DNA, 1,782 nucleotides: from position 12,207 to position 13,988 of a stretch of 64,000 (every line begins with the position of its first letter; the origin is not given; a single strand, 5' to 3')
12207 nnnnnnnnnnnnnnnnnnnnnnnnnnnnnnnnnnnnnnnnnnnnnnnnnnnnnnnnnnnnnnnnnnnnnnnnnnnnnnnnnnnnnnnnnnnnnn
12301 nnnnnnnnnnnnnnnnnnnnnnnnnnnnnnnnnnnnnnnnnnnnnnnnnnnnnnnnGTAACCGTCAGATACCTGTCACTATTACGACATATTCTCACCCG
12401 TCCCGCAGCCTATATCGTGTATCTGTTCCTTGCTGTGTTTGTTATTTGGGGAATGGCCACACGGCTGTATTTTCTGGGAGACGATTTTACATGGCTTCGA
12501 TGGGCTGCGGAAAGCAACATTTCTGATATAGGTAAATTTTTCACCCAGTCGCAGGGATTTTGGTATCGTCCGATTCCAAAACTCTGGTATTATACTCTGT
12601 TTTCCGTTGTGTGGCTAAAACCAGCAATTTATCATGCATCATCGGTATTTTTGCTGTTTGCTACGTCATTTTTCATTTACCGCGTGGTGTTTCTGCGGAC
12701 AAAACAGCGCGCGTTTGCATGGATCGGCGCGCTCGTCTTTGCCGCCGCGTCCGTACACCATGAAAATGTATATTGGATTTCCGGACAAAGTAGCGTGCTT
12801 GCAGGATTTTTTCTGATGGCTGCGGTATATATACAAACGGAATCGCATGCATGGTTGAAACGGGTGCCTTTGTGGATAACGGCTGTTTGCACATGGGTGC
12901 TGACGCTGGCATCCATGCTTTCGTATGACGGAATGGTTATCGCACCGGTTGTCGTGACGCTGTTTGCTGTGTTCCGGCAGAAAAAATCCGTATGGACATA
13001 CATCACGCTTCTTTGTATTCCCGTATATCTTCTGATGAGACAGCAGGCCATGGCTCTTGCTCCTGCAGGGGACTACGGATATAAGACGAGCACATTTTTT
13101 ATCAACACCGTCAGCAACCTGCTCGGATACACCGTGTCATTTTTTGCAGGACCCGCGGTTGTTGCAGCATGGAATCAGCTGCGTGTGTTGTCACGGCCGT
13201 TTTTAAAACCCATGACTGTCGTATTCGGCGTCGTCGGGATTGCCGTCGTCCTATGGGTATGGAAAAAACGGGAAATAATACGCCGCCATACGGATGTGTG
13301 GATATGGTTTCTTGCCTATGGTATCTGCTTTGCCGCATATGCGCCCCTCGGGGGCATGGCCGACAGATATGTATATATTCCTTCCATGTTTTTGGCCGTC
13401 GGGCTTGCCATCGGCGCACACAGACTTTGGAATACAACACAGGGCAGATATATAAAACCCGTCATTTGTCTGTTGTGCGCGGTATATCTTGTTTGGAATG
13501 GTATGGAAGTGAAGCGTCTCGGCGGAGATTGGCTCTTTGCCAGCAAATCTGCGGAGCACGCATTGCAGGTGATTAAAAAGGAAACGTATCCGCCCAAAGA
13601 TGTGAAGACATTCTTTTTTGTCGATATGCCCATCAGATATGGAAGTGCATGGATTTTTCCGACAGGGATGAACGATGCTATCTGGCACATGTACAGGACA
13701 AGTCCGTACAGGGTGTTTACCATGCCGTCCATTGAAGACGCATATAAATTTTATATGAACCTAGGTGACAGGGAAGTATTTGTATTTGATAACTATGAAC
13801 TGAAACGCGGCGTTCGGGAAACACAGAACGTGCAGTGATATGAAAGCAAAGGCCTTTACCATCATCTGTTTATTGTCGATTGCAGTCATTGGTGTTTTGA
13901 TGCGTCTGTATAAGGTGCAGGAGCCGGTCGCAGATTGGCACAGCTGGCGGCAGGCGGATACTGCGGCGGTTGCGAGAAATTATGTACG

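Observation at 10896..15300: Wzy/O-antigen-ligase-like domain fused to a GT-C (GT39-like) glycosyltransferase in one 995-aa protein, followed by a second GT39-like protein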

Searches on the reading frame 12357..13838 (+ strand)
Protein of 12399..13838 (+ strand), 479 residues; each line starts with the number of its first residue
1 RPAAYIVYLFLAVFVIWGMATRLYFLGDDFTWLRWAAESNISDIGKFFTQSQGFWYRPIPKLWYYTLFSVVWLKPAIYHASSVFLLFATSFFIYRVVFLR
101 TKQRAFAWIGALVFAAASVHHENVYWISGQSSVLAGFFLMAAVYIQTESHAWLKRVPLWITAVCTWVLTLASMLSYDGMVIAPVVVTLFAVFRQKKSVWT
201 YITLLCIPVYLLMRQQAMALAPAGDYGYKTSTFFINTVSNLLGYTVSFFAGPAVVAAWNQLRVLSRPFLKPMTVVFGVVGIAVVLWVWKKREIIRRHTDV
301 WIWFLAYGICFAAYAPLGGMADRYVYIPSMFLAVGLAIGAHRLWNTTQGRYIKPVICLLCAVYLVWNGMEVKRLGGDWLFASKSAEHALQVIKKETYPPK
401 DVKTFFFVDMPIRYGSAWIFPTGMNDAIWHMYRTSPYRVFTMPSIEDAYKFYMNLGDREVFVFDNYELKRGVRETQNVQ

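Call 5: search_protein_families(library=pfam, proteins=[window:12399-13838:+], max_evalue=10)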
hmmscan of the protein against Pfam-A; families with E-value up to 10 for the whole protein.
window:12399-13838:+ (479 aa): 0 families

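Call 37: predict_structure(alignment_id=A2)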
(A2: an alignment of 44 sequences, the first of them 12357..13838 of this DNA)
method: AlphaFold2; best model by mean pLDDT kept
length: 493 residues; sequences in the alignment: 44
mean_pLDDT: 92.1   pTM: 0.91
mean pLDDT of the five models: 92.1, 91.6, 91.5, 90.4, 90.2
residues with pLDDT >= 90: 378; 70-90: 104; 50-70: 10; < 50: 1
segments of 3 or more residues with pLDDT < 50: none
pLDDT, mean of each block of 10 residues (from residue 1): 82 91 98 95 89 92 81 94 91 97 98 96 98 97 95 97 87 93 96 91 85 91 92 68 84 94 95 91 93 95 93 95 90 90 98 95 90 97 97 97 94 90 94 92 89 94 92 95 89 73
secondary structure, 60 per line:
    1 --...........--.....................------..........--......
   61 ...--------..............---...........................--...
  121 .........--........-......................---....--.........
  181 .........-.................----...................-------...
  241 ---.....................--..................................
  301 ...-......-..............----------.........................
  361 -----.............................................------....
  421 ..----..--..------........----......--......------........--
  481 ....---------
elements in order: H3-13 H16-36 H43-52 H55-63 H72-85 H89-115 H118-129 H132-139 H141-162 H166-169 H172-189 H191-207 H212-230 H244-264 H267-303 H305-310 H312-325 H336-360 H366-410 E417-422 H439-446 E451-456 H459-464 E471-478 E481-484

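Call 45: find_related_loci(query=A4, collection=genome_contigs, flank=6000)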
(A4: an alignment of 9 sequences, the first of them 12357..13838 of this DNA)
Query A4 (493 aa) in genome_contigs; peptide patterns used: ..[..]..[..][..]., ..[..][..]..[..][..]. (x = any residue, [..] = any of these).
194 stretches matched a pattern; 170 encode a relative of the query (tblastn E <= 1e-3); the best 80 are kept; 80 distinct loci.
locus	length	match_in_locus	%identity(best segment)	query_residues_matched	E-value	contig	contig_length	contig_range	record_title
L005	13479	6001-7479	81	1-493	0e+0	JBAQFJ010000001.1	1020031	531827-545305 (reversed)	MAG: Microgenomates group bacterium isolate MFD12003_ilm_asm_bin4 k127_26405, whole genome shotgun sequence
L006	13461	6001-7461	53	1-487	3e-173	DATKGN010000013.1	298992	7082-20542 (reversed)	MAG TPA_asm: Patescibacteria group bacterium isolate SMAG_U14552 k141_122833, whole genome shotgun sequence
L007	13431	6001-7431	51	2-493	2e-153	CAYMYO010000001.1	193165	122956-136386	MAG TPA_asm: uncultured Gammaproteobacteria bacterium isolate SRP302447_co1_58 genome assembly, contig: NODE_264_length_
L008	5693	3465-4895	50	2-493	4e-154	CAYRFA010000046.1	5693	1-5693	MAG TPA_asm: uncultured Gammaproteobacteria bacterium isolate SRP050083_co2_70 genome assembly, contig: NODE_13128_lengt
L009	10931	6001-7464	47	3-493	4e-148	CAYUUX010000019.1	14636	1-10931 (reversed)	MAG TPA_asm: uncultured Gammaproteobacteria bacterium isolate binchicken_co22_244 genome assembly, contig: NODE_4291_len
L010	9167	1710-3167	46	3-490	5e-137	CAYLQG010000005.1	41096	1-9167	MAG TPA_asm: uncultured Gammaproteobacteria bacterium isolate binchicken_co54_478 genome assembly, contig: NODE_1604_len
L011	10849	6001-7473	44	1-492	2e-122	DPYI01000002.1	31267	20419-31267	MAG TPA_asm: Patescibacteria group bacterium isolate UBA10108 contig_6709, whole genome shotgun sequence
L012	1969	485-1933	43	3-486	1e-128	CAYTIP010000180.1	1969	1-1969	MAG TPA_asm: uncultured Gammaproteobacteria bacterium isolate SRP220891_co1_172 genome assembly, contig: NODE_125263_len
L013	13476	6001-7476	41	5-493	1e-114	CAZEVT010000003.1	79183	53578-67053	MAG TPA_asm: uncultured Gammaproteobacteria bacterium isolate SRP119689_co1_156 genome assembly, contig: NODE_311_length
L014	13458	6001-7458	42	5-489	7e-107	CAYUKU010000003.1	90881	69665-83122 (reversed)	MAG TPA_asm: uncultured Gammaproteobacteria bacterium isolate binchicken_co58_53 genome assembly, contig: NODE_188_lengt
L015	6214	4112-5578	39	3-493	2e-106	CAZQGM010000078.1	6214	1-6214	MAG TPA_asm: uncultured Gammaproteobacteria bacterium isolate SRP107338_co1_310 genome assembly, contig: NODE_17548_leng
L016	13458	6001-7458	39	5-487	2e-105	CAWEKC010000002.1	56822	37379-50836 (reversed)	MAG: Candidatus Gottesmanbacteria bacterium isolate MFD05942.bin.1.195 genome assembly, contig: contig_130330, whole gen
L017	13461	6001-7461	39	5-490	4e-105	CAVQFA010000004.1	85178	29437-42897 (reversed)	MAG: Candidatus Gottesmanbacteria bacterium isolate MFD05942.bin.1.211 genome assembly, contig: contig_84293, whole geno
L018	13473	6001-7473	39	3-493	4e-103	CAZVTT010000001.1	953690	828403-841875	MAG TPA_asm: uncultured Gammaproteobacteria bacterium isolate SRP292972_co1_32 genome assembly, contig: NODE_3_length_95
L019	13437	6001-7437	38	5-484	5e-103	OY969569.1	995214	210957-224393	MAG: Candidatus Gottesmanbacteria bacterium isolate MFD03899.bin.c.1 genome assembly, chromosome: 1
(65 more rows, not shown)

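Call 69: search_protein_representatives(alignment_id=A4)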
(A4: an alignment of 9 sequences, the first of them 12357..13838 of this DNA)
Query: 9 sequences, 497 profile positions. Proteins with E-value up to 0.001 (for the whole library): 43151; up to 1e-10: 8423; up to 1e-30: 119. The best 150 are listed.
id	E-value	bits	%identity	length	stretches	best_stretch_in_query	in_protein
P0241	9.3e-174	595.3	-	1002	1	3-495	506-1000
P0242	2.0e-164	564.6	-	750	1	2-496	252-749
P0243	3.4e-161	553.9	-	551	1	3-494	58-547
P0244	1.3e-157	542.1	-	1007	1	4-494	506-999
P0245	1.6e-137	475.8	-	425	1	23-404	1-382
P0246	1.4e-136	472.7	-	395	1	103-493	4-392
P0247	1.1e-131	456.6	-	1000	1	3-466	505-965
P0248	2.2e-124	432.5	-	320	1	181-494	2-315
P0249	1.3e-111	390.3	-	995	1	6-484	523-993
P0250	1.2e-110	387.2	-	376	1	120-490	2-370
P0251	1.4e-110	387.0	-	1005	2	10-474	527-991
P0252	1.7e-108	380.1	-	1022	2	6-492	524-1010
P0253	1.9e-104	366.7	-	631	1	3-484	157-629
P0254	1.2e-102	360.7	-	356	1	9-358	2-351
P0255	3.5e-102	359.2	-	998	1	4-482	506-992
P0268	1.1e-89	318.0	-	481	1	19-464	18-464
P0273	1.9e-88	313.9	-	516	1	12-478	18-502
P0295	3.8e-72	260.2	-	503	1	3-460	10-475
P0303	2.7e-62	227.6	-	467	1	20-438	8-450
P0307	6.9e-58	213.1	-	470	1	20-439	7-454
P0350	4.9e-33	131.1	-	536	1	20-459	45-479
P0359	9.4e-31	123.6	-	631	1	20-450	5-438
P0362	6.5e-30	120.8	-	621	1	17-459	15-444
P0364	2.7e-29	118.8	-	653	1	19-443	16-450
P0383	9.1e-28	113.8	-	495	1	21-478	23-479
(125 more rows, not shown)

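Call 72: search_protein_families(library=pfam, proteins=[P0268, P0273, P0295, P0303, P0307, P0350, P0359, P0362, P0383, P0364], max_evalue=0.1)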
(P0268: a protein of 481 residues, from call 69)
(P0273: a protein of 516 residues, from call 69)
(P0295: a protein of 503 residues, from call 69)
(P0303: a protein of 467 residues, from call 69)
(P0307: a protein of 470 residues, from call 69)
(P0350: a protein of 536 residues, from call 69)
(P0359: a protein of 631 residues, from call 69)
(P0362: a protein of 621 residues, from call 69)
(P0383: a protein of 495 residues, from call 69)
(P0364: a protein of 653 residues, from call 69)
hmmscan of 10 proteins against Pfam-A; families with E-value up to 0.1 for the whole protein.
P0268 (481 aa): 0 families

P0273 (516 aa): 0 families

P0295 (503 aa): 3 families
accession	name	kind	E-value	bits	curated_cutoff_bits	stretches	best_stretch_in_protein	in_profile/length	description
PF14264.12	Glucos_trans_II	-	4.8e-05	23.1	30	1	90-362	37-314/317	Glucosyl transferase GtrII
PF06127.16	Mpo1-like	-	0.0033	17.9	24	1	215-337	14-88/95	2-hydroxy-palmitic acid dioxygenase Mpo1-like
PF11857.13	DUF3377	-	0.068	13.6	26.5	1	215-245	25-56/72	Domain of unknown function (DUF3377)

P0303 (467 aa): 1 family
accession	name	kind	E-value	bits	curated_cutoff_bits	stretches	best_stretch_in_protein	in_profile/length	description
PF16852.10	HHV-1_VABD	-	0.09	13.3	27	0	408-438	5-35/42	Herpes viral adaptor-to-host cellular mRNA binding domain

P0307 (470 aa): 1 family
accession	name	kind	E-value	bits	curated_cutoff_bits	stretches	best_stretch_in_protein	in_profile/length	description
PF19107.5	DUF5794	-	0.029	15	25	1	283-333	78-127/128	Family of unknown function (DUF5794)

P0350 (536 aa): 2 families
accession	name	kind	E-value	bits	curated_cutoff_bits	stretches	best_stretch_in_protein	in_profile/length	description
PF13231.12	PMT_2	-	0.0031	18.2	26.1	1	100-252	4-158/160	Dolichyl-phosphate-mannose-protein mannosyltransferase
PF25592.1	DUF7937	-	0.068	12.4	31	0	304-363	176-234/402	Domain of unknown function (DUF7937)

P0359 (631 aa): 1 family
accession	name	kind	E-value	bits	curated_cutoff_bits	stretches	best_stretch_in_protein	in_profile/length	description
PF02366.24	PMT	-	0.00037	20.6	22.7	1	67-225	74-238/245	Dolichyl-phosphate-mannose-protein mannosyltransferase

P0362 (621 aa): 0 families

P0383 (495 aa): 0 families

P0364 (653 aa): 1 family
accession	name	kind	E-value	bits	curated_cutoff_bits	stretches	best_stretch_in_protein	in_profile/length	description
PF13231.12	PMT_2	-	6.3e-05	23.7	26.1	1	96-227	25-153/160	Dolichyl-phosphate-mannose-protein mannosyltransferase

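Call 73: find_encoding_contigs(protein=P0273, flank=6000, max_places=3)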
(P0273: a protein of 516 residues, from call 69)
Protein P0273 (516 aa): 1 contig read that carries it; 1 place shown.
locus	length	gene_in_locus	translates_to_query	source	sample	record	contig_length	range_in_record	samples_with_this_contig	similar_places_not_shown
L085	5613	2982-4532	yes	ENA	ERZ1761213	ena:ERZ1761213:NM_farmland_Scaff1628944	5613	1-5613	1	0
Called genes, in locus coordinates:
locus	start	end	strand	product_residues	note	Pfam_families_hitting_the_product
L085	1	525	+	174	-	?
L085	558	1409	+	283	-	PF00535:Glycos_transf_2, PF10111:Glyco_tranf_2_2, PF13641:Glyco_tranf_2_3, PF13506:Glyco_transf_21 (weak), PF13632:Glyco_trans_2_3, PF02709:Glyco_transf_7C (weak)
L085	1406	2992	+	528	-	PF04932:Wzy_C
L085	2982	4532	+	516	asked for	-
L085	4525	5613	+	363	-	?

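Call 74: find_encoding_contigs(protein=P0268, flank=6000, max_places=3)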
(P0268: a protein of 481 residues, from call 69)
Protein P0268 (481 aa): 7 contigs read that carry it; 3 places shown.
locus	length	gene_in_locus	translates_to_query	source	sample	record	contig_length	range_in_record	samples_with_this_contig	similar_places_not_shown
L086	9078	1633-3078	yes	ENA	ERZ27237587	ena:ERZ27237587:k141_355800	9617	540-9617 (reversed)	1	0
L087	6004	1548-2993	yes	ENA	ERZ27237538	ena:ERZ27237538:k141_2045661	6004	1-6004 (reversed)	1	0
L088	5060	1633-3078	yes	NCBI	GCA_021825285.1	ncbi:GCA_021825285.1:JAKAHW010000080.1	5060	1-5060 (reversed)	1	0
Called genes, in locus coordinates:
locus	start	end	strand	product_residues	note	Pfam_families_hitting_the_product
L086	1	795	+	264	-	?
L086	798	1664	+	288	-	PF00535:Glycos_transf_2, PF13641:Glyco_tranf_2_3, PF13712:Glyco_tranf_2_5 (weak)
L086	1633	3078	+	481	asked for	-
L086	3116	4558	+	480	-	PF13231:PMT_2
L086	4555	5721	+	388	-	PF13439:Glyco_transf_4 (weak), PF00534:Glycos_transf_1, PF13692:Glyco_trans_1_4, PF13524:Glyco_trans_1_2 (weak)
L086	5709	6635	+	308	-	PF00535:Glycos_transf_2, PF13712:Glyco_tranf_2_5 (faint), PF13632:Glyco_trans_2_3 (weak), PF13641:Glyco_tranf_2_3 (weak)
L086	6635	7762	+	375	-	PF13439:Glyco_transf_4, PF20706:GT4-conflict, PF00534:Glycos_transf_1, PF13692:Glyco_trans_1_4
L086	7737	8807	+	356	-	PF13439:Glyco_transf_4 (faint), PF00534:Glycos_transf_1, PF13692:Glyco_trans_1_4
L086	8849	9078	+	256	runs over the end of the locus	?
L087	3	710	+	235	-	?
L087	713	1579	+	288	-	PF00535:Glycos_transf_2, PF13641:Glyco_tranf_2_3, PF13712:Glyco_tranf_2_5 (weak)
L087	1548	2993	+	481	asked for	-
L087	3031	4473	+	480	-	PF13231:PMT_2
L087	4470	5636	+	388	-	PF13439:Glyco_transf_4 (weak), PF00534:Glycos_transf_1, PF13692:Glyco_trans_1_4, PF13524:Glyco_trans_1_2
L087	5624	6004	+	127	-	?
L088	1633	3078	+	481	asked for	-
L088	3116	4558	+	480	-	PF13231:PMT_2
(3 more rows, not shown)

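Call 76: find_encoding_contigs(protein=P0307, flank=8000, max_places=3)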
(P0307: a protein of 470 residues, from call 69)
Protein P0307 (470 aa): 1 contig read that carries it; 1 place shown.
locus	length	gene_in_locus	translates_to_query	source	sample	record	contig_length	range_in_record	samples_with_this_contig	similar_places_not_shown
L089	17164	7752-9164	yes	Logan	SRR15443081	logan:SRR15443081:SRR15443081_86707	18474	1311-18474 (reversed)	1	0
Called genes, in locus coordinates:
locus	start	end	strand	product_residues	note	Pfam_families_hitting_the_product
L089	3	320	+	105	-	?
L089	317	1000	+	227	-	PF02698:DUF218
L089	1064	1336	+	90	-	PF13459:Fer4_15, PF13370:Fer4_13 (weak)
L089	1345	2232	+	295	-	PF01323:DSBA, PF13098:Thioredoxin_2 (faint), PF13462:Thioredoxin_4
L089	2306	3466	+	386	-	PF13439:Glyco_transf_4, PF00534:Glycos_transf_1, PF20706:GT4-conflict, PF13692:Glyco_trans_1_4, PF13524:Glyco_trans_1_2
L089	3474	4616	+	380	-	PF13439:Glyco_transf_4, PF20706:GT4-conflict, PF00534:Glycos_transf_1, PF13692:Glyco_trans_1_4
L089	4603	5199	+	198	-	PF25084:LbH_EIF2B (faint), PF25087:GMPPB_C (faint), PF00132:Hexapep, PF14602:Hexapep_2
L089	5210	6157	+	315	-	PF00535:Glycos_transf_2, PF13641:Glyco_tranf_2_3, PF13712:Glyco_tranf_2_5 (faint)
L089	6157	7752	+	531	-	-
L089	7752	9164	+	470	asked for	-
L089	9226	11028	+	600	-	PF13231:PMT_2, PF02366:PMT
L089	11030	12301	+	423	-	PF00534:Glycos_transf_1 (weak), PF13692:Glyco_trans_1_4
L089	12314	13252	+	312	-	PF00535:Glycos_transf_2, PF10111:Glyco_tranf_2_2 (faint), PF13641:Glyco_tranf_2_3, PF13632:Glyco_trans_2_3 (faint)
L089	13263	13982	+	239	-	PF00696:AA_kinase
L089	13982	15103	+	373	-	PF13439:Glyco_transf_4, PF00534:Glycos_transf_1, PF13692:Glyco_trans_1_4, PF20706:GT4-conflict (weak)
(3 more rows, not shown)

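Call 77: find_encoding_contigs(protein=P0295, flank=8000, max_places=3)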
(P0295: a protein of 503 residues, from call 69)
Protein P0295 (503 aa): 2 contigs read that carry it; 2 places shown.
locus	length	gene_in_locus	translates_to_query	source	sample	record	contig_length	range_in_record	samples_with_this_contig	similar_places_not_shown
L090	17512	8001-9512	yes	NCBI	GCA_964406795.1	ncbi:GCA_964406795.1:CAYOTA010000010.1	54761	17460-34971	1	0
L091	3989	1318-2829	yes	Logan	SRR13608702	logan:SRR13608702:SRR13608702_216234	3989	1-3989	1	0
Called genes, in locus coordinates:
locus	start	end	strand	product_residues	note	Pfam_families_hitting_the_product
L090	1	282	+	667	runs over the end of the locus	-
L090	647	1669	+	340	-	PF01073:3Beta_HSD, PF01370:Epimerase, PF02719:Polysacc_synt_2, PF04321:RmlD_sub_bind, PF07993:NAD_binding_4 (faint), PF13460:NAD_binding_10, PF16363:GDP_Man_Dehyd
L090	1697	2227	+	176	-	PF13439:Glyco_transf_4 (weak)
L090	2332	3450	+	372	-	PF13439:Glyco_transf_4 (weak), PF20706:GT4-conflict (faint), PF00534:Glycos_transf_1, PF13692:Glyco_trans_1_4, PF13524:Glyco_trans_1_2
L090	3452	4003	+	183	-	PF25087:GMPPB_C (faint), PF00132:Hexapep, PF14602:Hexapep_2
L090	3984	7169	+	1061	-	-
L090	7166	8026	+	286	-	PF00535:Glycos_transf_2, PF10111:Glyco_tranf_2_2 (weak), PF13641:Glyco_tranf_2_3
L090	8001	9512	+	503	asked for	-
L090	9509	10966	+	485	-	PF13231:PMT_2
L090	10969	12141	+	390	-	PF13439:Glyco_transf_4, PF00534:Glycos_transf_1, PF13692:Glyco_trans_1_4, PF13524:Glyco_trans_1_2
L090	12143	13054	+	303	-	PF00535:Glycos_transf_2, PF13641:Glyco_tranf_2_3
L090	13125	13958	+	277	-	-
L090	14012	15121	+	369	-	PF13439:Glyco_transf_4, PF00534:Glycos_transf_1, PF13692:Glyco_trans_1_4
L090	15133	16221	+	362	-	PF00534:Glycos_transf_1, PF13692:Glyco_trans_1_4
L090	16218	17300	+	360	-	PF00483:NTP_transferase, PF22640:ManC_GMP_beta-helix (weak)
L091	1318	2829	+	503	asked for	-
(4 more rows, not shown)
